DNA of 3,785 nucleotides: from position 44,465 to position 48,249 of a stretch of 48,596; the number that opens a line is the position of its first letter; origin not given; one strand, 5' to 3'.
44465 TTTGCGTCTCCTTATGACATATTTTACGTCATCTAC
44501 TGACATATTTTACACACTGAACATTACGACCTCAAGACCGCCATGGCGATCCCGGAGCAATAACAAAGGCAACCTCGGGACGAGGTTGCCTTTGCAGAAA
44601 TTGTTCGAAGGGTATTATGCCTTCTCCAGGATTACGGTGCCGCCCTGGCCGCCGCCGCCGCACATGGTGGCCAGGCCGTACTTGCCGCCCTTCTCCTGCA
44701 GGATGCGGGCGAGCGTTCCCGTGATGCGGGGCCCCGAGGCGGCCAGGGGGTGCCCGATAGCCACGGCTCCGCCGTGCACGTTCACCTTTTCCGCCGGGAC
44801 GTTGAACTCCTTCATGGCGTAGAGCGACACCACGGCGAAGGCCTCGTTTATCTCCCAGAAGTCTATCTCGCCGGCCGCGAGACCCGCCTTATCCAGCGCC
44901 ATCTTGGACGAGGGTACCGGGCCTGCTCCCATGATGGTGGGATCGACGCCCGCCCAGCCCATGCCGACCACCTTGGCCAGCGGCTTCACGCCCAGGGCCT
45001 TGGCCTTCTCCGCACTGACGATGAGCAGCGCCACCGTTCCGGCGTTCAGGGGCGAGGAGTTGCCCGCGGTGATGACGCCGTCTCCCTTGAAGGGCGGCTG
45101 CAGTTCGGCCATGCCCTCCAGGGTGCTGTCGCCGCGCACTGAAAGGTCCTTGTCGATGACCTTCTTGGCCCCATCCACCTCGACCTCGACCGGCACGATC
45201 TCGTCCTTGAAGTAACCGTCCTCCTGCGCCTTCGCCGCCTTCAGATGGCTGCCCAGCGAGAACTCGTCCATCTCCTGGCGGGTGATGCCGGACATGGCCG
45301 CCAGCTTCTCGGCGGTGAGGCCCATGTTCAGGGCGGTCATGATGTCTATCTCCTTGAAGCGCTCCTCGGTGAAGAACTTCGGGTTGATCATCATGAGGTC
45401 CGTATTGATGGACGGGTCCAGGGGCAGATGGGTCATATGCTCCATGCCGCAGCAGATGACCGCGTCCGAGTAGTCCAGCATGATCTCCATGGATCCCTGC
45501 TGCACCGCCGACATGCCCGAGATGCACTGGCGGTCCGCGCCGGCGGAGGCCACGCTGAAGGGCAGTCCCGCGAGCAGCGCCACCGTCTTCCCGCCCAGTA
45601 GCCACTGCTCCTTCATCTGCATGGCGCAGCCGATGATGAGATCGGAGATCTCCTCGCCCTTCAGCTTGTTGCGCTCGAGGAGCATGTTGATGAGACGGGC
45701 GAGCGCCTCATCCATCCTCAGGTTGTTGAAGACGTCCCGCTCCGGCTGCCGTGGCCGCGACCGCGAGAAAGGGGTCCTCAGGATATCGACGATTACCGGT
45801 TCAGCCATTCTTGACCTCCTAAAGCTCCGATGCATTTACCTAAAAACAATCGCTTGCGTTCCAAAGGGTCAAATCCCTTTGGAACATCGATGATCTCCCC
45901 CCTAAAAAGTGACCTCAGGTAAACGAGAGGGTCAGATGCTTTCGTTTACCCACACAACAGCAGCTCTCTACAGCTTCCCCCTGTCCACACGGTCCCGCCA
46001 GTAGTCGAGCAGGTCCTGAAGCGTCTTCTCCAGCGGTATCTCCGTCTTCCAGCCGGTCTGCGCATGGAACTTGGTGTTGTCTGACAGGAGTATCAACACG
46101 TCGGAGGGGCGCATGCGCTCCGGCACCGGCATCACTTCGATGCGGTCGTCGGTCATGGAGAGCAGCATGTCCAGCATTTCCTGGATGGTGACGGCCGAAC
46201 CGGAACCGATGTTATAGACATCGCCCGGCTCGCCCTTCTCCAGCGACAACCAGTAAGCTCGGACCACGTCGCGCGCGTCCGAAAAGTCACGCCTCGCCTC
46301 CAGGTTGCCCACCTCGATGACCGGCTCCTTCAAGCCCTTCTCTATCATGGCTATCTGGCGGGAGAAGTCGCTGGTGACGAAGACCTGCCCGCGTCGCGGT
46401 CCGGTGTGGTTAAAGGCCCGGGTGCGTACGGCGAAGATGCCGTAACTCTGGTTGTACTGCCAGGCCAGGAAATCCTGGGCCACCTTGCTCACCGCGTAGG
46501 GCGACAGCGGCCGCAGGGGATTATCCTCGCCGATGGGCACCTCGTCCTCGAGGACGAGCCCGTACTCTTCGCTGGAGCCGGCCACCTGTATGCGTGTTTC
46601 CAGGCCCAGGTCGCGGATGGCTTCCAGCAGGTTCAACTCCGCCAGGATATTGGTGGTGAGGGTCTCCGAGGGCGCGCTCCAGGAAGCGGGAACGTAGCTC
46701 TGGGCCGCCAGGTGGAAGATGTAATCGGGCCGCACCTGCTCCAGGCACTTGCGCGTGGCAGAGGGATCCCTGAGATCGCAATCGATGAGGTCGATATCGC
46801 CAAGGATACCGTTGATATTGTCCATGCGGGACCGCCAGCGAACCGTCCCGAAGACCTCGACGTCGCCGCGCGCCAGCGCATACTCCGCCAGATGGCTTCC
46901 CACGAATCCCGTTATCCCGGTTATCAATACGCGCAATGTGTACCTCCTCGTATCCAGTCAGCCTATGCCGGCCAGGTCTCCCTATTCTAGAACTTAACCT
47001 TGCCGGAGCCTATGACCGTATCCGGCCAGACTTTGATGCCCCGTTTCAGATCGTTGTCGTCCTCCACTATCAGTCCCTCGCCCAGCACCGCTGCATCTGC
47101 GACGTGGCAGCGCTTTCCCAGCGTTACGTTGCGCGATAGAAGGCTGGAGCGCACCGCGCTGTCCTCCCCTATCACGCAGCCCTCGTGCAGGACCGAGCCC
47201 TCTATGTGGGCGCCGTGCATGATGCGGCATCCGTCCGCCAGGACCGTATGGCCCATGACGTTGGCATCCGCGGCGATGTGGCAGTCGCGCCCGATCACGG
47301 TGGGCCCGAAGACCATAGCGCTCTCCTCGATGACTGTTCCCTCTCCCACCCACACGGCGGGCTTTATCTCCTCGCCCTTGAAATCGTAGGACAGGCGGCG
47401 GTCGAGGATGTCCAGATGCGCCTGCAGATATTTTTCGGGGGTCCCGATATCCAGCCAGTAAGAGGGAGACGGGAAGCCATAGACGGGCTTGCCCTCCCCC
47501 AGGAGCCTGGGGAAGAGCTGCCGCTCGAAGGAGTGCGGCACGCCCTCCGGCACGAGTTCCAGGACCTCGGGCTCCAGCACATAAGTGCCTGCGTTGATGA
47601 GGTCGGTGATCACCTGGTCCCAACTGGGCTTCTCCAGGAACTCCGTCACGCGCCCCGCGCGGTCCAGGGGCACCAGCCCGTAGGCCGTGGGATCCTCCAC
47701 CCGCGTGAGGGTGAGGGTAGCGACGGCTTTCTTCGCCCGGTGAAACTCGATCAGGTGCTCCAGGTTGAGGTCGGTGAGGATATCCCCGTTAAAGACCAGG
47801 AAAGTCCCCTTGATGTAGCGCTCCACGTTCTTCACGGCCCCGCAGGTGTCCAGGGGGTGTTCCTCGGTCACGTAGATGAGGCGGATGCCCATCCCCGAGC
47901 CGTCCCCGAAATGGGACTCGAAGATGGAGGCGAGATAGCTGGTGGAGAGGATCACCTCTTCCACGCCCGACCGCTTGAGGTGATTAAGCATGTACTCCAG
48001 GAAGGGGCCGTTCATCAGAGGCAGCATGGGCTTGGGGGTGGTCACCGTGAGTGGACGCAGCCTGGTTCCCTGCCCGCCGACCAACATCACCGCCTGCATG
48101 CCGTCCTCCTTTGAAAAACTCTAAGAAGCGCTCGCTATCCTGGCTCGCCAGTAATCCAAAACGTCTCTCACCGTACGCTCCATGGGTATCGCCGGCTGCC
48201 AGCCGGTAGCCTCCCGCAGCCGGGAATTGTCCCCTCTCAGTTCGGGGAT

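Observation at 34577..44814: Mosaic island whose junctions are marked by diverged, still-open duplicates of the 3' parts of PMM and thiolase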

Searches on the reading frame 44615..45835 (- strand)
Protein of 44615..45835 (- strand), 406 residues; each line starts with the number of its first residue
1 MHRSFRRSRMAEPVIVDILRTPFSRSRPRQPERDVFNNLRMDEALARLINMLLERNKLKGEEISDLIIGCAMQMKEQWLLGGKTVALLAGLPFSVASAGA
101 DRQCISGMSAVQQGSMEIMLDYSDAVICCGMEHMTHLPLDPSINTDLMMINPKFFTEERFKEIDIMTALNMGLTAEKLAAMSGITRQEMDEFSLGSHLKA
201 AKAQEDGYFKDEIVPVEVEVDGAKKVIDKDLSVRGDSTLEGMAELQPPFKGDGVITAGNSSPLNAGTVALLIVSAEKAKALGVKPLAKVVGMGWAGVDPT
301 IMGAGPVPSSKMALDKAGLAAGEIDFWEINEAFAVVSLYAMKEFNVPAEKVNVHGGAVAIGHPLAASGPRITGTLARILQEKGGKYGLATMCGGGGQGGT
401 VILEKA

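Call 4: search_protein_families(library=pfam, proteins=[window:44615-45835:-], max_evalue=0.01)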
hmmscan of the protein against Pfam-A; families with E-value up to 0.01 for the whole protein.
window:44615-45835:- (406 aa): 3 families
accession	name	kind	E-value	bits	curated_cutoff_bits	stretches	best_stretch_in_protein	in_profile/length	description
PF00108.29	Thiolase_N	-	9.1e-57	192.8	26.4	1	14-275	2-259/260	Thiolase, N-terminal domain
PF02803.24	Thiolase_C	-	3.9e-44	149.7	27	1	284-405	2-123/123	Thiolase, C-terminal domain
PF22691.2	Thiolase_C_1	-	0.00018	21.7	28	1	308-344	22-58/144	Thiolase C-terminal domain-like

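Call 8: find_encoding_contigs(protein=window:44615-45835:-, flank=10000, max_places=10)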
Protein window:44615-45835:- (406 aa): no gene with exactly this product is on record in the collection.

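Call 28: find_homologous_proteins(query=window:44615-45835:-, max_evalue=1e-100)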
Query window:44615-45835:- (406 aa): 3334 proteins with E <= 1e-100 among 8000 candidates; the best 120 are listed.
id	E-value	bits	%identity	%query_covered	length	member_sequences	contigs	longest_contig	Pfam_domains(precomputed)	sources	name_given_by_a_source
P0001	4.8e-258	874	100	98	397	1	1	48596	PF02803.25,PF00108.30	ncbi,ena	-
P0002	1.4e-246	836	95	98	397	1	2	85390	PF02803.25,PF00108.30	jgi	-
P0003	2.8e-237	805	90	98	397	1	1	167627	PF02803.25,PF00108.30,PF22691.3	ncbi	-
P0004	3.6e-233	792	89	98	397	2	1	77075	PF02803.25,PF00108.30,PF22691.3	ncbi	-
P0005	1.4e-227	773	87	98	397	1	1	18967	PF02803.25,PF00108.30,PF22691.3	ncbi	-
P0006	1.5e-216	737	82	98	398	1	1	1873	PF02803.25,PF00108.30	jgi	jgi:acetyl-CoA C-acetyltransferase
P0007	1.6e-211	720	80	98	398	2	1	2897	PF02803.25,PF00108.30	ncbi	-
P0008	1.4e-183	628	70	98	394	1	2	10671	PF02803.25,PF00108.30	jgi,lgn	jgi:acetyl-CoA C-acetyltransferase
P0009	3.5e-180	617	66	94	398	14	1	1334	PF02803.25,PF00108.30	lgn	-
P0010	3.5e-179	614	69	98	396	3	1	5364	PF02803.25,PF00108.30,PF22691.3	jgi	jgi:acetyl-CoA C-acetyltransferase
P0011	3.0e-176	604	94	72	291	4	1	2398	PF02803.25,PF00108.30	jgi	-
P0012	1.3e-175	602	66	98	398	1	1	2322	PF02803.25,PF00108.30,PF22691.3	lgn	-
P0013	2.3e-175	601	66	97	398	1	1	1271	PF02803.25,PF00108.30,PF22691.3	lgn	-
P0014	1.1e-174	599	67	98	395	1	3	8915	PF02803.25,PF00108.30,PF22691.3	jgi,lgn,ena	-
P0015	1.1e-174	599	66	98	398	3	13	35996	PF02803.25,PF00108.30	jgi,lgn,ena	-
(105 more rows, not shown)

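Call 29: find_encoding_contigs(protein=P0002, flank=10000, max_places=4)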
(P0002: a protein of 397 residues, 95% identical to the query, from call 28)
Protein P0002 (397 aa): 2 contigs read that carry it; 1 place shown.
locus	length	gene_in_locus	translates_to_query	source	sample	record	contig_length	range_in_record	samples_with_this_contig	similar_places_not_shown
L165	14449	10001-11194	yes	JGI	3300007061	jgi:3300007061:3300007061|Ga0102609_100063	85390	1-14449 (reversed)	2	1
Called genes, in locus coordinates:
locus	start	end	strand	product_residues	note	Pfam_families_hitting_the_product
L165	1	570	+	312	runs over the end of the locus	PF00535:Glycos_transf_2, PF10111:Glyco_tranf_2_2 (weak), PF13641:Glyco_tranf_2_3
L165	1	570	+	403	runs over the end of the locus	PF00535:Glycos_transf_2, PF10111:Glyco_tranf_2_2, PF13641:Glyco_tranf_2_3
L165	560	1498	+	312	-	PF00535:Glycos_transf_2, PF10111:Glyco_tranf_2_2, PF13641:Glyco_tranf_2_3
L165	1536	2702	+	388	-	PF13439:Glyco_transf_4, PF13579:Glyco_trans_4_4 (weak), PF20706:GT4-conflict, PF00534:Glycos_transf_1, PF13692:Glyco_trans_1_4, PF13524:Glyco_trans_1_2 (weak)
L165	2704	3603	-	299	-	PF00535:Glycos_transf_2, PF13641:Glyco_tranf_2_3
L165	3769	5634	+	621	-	PF13537:GATase_7 (faint), PF00733:Asn_synthase (faint)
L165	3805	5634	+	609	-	PF13537:GATase_7 (faint), PF00733:Asn_synthase (faint)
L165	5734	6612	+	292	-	PF00535:Glycos_transf_2, PF13641:Glyco_tranf_2_3 (weak)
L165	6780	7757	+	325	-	PF01073:3Beta_HSD (weak), PF01370:Epimerase, PF04321:RmlD_sub_bind (weak), PF16363:GDP_Man_Dehyd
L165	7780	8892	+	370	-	PF00483:NTP_transferase, PF12804:NTP_transf_3 (weak), PF25247:LbH_GLGC (faint), PF00132:Hexapep (faint), PF25084:LbH_EIF2B, PF25087:GMPPB_C, PF24894:Hexapep_GlmU (weak)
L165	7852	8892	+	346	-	PF00483:NTP_transferase, PF25247:LbH_GLGC (faint), PF00132:Hexapep (faint), PF25084:LbH_EIF2B, PF24894:Hexapep_GlmU (weak), PF25087:GMPPB_C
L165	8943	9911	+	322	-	PF01370:Epimerase, PF02719:Polysacc_synt_2, PF04321:RmlD_sub_bind (weak), PF16363:GDP_Man_Dehyd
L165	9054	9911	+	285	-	PF01370:Epimerase, PF02719:Polysacc_synt_2 (weak), PF16363:GDP_Man_Dehyd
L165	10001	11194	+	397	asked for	PF00108:Thiolase_N, PF02803:Thiolase_C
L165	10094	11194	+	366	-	PF00108:Thiolase_N, PF02803:Thiolase_C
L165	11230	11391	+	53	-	-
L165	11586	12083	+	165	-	PF18765:Polbeta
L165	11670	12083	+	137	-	PF18765:Polbeta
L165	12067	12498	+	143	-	PF01934:HepT-like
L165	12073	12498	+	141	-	PF01934:HepT-like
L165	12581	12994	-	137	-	PF01850:PIN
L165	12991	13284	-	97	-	-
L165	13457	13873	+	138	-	PF18765:Polbeta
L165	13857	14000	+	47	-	-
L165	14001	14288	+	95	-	PF01934:HepT-like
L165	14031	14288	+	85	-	PF01934:HepT-like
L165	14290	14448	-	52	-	?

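Call 30: find_encoding_contigs(protein=P0003, flank=10000, max_places=4)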
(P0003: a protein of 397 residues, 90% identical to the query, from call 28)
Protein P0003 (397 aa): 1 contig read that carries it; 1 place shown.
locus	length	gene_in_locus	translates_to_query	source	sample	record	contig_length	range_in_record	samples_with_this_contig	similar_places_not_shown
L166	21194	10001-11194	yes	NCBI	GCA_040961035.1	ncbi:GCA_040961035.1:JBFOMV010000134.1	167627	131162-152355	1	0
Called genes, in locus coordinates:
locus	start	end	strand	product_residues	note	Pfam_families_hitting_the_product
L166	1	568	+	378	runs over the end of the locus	PF02350:Epimerase_2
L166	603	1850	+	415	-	PF13439:Glyco_transf_4, PF13579:Glyco_trans_4_4, PF00534:Glycos_transf_1, PF13692:Glyco_trans_1_4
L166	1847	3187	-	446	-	PF04932:Wzy_C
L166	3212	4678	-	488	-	PF01943:Polysacc_synt, PF13440:Polysacc_synt_3, PF03023:MurJ (weak), PF01554:MatE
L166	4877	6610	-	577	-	PF13196:DUF4012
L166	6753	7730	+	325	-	PF01073:3Beta_HSD, PF01370:Epimerase, PF04321:RmlD_sub_bind, PF16363:GDP_Man_Dehyd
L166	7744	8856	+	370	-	PF00483:NTP_transferase, PF12804:NTP_transf_3 (weak), PF25084:LbH_EIF2B (faint), PF00132:Hexapep (faint), PF25087:GMPPB_C, PF24894:Hexapep_GlmU (weak)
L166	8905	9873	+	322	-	PF01370:Epimerase, PF02719:Polysacc_synt_2, PF04321:RmlD_sub_bind, PF16363:GDP_Man_Dehyd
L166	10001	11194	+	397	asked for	PF00108:Thiolase_N, PF22691:Thiolase_C_1 (faint), PF02803:Thiolase_C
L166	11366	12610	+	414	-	PF01435:Peptidase_M48 (weak)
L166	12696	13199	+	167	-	-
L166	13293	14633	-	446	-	PF02878:PGM_PMM_I, PF02879:PGM_PMM_II, PF02880:PGM_PMM_III, PF00408:PGM_PMM_IV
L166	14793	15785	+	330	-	PF04321:RmlD_sub_bind, PF01073:3Beta_HSD, PF01370:Epimerase, PF02719:Polysacc_synt_2 (weak), PF16363:GDP_Man_Dehyd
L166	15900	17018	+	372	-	PF01380:SIS, PF10432:bact-PGI_C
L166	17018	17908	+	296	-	PF01048:PNP_UDP_1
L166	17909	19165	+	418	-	PF05221:AdoHcyase, PF02826:2-Hacid_dh_C (weak), PF00670:AdoHcyase_NAD, PF07991:KARI_N (weak)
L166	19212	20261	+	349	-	PF01008:IF-2B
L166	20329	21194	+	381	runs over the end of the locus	PF00483:NTP_transferase, PF12804:NTP_transf_3 (weak), PF00132:Hexapep (faint), PF25084:LbH_EIF2B, PF25087:GMPPB_C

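Call 31: find_encoding_contigs(protein=P0004, flank=10000, max_places=4)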
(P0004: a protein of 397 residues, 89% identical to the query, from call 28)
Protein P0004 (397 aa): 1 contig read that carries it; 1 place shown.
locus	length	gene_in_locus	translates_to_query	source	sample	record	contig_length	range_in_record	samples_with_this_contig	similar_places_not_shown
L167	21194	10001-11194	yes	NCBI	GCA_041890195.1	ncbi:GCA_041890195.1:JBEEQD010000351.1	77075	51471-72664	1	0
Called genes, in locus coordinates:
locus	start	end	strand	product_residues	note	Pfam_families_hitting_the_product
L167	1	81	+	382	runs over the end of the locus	PF02350:Epimerase_2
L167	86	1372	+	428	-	PF13439:Glyco_transf_4, PF13579:Glyco_trans_4_4, PF00534:Glycos_transf_1, PF13524:Glyco_trans_1_2 (weak), PF13692:Glyco_trans_1_4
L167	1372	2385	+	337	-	PF04321:RmlD_sub_bind, PF05368:NmrA, PF01073:3Beta_HSD, PF01370:Epimerase, PF02719:Polysacc_synt_2, PF13460:NAD_binding_10, PF16363:GDP_Man_Dehyd, PF07993:NAD_binding_4, +1 more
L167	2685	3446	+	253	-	PF00953:Glycos_transf_4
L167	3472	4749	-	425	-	PF02706:Wzz (faint), PF01656:CbiA (weak)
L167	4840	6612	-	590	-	PF13196:DUF4012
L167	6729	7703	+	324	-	PF01073:3Beta_HSD, PF01370:Epimerase, PF02719:Polysacc_synt_2 (faint), PF04321:RmlD_sub_bind, PF16363:GDP_Man_Dehyd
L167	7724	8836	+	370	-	PF00483:NTP_transferase, PF12804:NTP_transf_3 (weak), PF25084:LbH_EIF2B, PF00132:Hexapep (faint), PF25087:GMPPB_C, PF24894:Hexapep_GlmU (weak)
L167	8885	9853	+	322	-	PF01370:Epimerase, PF02719:Polysacc_synt_2, PF04321:RmlD_sub_bind, PF16363:GDP_Man_Dehyd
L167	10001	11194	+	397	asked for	PF00108:Thiolase_N, PF02803:Thiolase_C, PF22691:Thiolase_C_1 (faint)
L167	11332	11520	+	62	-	-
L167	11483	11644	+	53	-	-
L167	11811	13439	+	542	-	PF01609:DDE_Tnp_1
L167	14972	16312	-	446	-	PF02878:PGM_PMM_I, PF02879:PGM_PMM_II, PF02880:PGM_PMM_III, PF00408:PGM_PMM_IV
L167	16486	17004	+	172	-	PF04203:Sortase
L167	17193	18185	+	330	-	PF04321:RmlD_sub_bind, PF01073:3Beta_HSD, PF01370:Epimerase, PF02719:Polysacc_synt_2, PF16363:GDP_Man_Dehyd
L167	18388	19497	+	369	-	PF01380:SIS, PF10432:bact-PGI_C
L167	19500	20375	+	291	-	PF01048:PNP_UDP_1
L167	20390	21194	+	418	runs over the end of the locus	PF05221:AdoHcyase, PF02826:2-Hacid_dh_C, PF00670:AdoHcyase_NAD, PF07991:KARI_N (weak)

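Call 65: search_protein_families(library=ncbifam, proteins=[window:44615-45835:-], max_evalue=0.001)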
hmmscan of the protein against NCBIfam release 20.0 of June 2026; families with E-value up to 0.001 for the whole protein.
window:44615-45835:- (406 aa): 38 families (the best 25 are shown)
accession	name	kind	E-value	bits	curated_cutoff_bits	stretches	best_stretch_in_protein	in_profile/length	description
NF005033.0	PRK06445.1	equivalog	4.6e-170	566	511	1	10-405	2-394/395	acetyl-CoA C-acetyltransferase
TIGR01930.1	AcCoA-C-Actrans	subfamily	1.6e-122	409.2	240.55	1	15-404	1-385/385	acetyl-CoA C-acyltransferase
NF006510.0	PRK08947.1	equivalog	9e-107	357.4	519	1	11-405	2-386/387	acetyl-CoA C-acyltransferase FadA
TIGR02445.1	fadA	equivalog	1.5e-99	333.6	591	1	14-405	3-384/385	acetyl-CoA C-acyltransferase FadA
NF006553.0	PRK09052.1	equivalog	6e-93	312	567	1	10-405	5-398/399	acetyl-CoA C-acyltransferase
NF005890.0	PRK07851.1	equivalog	2.6e-87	293.4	580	2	169-405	171-404/406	acetyl-CoA C-acetyltransferase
NF005805.0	PRK07661.1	equivalog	2.4e-85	286.9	633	1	10-404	1-389/391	acetyl-CoA C-acetyltransferase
NF006552.0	PRK09051.1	subfamily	2.2e-84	284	565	1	44-405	31-394/395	beta-ketothiolase BktB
NF006551.0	PRK09050.1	subfamily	3.5e-83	279.9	605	1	10-405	1-400/401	3-oxoadipyl-CoA thiolase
NF004853.0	PRK06205.1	subfamily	5e-83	279.3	551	1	12-405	3-402/404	acetyl-CoA C-acetyltransferase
TIGR02430.1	pcaF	equivalog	2.2e-82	277.2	597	1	14-405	4-399/400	3-oxoadipyl-CoA thiolase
NF005077.0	PRK06504.1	subfamily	9.4e-82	275.2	590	1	43-405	28-389/390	acetyl-CoA C-acetyltransferase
NF006090.0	PRK08242.1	equivalog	9.9e-80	268.6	514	2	254-405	250-401/402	acetyl-CoA C-acetyltransferase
NF004206.0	PRK05656.1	subfamily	7.2e-78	262.3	688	1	44-404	29-391/392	acetyl-CoA C-acetyltransferase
NF005865.0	PRK07801.1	equivalog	2.3e-77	260.8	591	1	10-405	1-381/382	acetyl-CoA C-acetyltransferase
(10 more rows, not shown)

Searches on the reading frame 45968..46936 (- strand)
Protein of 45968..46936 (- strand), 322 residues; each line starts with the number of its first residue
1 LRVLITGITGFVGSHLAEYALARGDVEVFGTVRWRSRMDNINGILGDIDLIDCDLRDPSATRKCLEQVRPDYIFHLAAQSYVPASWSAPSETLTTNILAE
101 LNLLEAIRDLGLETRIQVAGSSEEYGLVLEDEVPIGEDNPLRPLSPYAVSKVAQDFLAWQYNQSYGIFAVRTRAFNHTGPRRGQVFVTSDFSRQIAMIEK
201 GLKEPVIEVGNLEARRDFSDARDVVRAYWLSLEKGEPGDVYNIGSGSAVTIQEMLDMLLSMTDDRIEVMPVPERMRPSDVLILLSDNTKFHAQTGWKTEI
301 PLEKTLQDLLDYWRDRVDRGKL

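Call 4: search_protein_families(library=pfam, proteins=[window:45968-46936:-], max_evalue=0.01)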
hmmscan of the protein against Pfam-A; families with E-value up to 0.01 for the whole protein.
window:45968-46936:- (322 aa): 6 families
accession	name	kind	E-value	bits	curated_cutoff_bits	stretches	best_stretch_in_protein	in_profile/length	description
PF16363.11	GDP_Man_Dehyd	-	6.6e-82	276.1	27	1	4-308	1-331/332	GDP-mannose 4,6 dehydratase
PF01370.27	Epimerase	-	1e-62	212.1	20.9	1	3-244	1-240/240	NAD dependent epimerase/dehydratase family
PF02719.21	Polysacc_synt_2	-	1.7e-10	41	20.2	1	3-118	1-126/293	Polysaccharide biosynthesis protein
PF04321.23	RmlD_sub_bind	-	1.3e-08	34.8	27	1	1-155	1-133/287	RmlD substrate binding domain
PF01073.25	3Beta_HSD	-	0.0001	21.9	22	1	4-114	1-110/280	3-beta hydroxysteroid dehydrogenase/isomerase family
PF13460.12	NAD_binding_10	-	0.00021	21.7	27.2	1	7-69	1-62/184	NAD(P)H-binding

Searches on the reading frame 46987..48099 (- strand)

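Call 4: search_protein_families(library=pfam, proteins=[window:46987-48099:-], max_evalue=0.01)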
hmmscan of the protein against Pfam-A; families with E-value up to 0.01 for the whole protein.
window:46987-48099:- (370 aa): 8 families
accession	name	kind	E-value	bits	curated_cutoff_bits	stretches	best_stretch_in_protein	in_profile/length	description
PF00483.29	NTP_transferase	-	1.2e-50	172.8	21.2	1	3-233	2-244/245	Nucleotidyl transferase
PF25084.1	LbH_EIF2B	-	4.3e-16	59.3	54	1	249-348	4-102/105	EIF2B subunit epsilon LbH domain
PF00132.30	Hexapep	-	2.5e-12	46.4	27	3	266-301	1-36/36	Bacterial transferase hexapeptide (six repeats)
PF24894.1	Hexapep_GlmU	-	2.1e-07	31.5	23.3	1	284-346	18-78/104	GlmU-like, C-terminal hexapeptide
PF12804.13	NTP_transf_3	-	2.1e-06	28.4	27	1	3-107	1-96/160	MobA-like NTP transferase domain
PF25247.1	LbH_GLGC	-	3.8e-05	24.1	27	1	294-349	8-62/135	GLGC left-handed parallel beta-helix domain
PF07959.18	Fucose_pyrophosphorylase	-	0.0002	20.9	34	0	294-340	282-328/418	Fucose pyrophosphorylase domain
PF25087.1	GMPPB_C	-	0.00094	19.3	39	1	268-365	12-102/110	GMPPB C-terminal domain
